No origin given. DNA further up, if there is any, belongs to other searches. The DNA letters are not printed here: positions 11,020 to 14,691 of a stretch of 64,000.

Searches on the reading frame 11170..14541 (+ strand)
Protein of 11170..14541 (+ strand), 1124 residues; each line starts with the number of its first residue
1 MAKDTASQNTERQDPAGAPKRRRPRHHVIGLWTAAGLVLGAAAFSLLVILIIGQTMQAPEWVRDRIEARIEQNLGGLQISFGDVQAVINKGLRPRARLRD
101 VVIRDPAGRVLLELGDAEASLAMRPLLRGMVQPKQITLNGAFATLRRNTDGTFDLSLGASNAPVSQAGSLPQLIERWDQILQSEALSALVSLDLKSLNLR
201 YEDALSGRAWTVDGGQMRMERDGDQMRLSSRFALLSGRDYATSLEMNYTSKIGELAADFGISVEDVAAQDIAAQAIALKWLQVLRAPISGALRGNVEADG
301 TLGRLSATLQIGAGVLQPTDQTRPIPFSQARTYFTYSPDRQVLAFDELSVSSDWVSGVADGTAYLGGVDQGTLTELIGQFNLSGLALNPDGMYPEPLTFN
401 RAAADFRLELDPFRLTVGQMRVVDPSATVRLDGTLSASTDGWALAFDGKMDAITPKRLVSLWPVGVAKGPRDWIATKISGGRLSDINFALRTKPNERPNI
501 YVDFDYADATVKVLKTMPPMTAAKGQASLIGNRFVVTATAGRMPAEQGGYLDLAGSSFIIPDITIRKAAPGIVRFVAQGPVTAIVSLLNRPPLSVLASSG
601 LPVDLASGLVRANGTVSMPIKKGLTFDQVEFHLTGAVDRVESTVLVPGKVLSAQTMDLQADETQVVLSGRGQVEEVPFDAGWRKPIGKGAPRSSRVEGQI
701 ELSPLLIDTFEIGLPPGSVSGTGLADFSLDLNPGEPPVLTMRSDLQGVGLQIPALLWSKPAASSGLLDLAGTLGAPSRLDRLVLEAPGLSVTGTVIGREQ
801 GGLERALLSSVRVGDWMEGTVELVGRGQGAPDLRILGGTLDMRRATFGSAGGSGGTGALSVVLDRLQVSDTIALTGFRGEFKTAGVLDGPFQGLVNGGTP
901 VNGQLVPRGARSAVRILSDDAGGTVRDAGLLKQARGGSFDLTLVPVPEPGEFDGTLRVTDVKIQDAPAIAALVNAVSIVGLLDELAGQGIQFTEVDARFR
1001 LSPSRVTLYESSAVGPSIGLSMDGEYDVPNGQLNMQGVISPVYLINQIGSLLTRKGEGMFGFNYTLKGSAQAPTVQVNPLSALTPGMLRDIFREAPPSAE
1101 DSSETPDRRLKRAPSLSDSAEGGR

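Call 37: search_protein_families(library=pfam, proteins=[window:11170-14541:+], max_evalue=0.00001)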
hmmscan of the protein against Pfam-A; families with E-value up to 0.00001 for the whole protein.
window:11170-14541:+ (1124 aa): 2 families
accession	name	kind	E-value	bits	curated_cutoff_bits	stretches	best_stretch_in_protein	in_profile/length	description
PF13116.12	YhdP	-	2.6e-26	92.3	46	2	374-763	402-790/1224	YhdP protein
PF05170.20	AsmA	-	9.5e-06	25.1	29.8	0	39-199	8-164/607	AsmA family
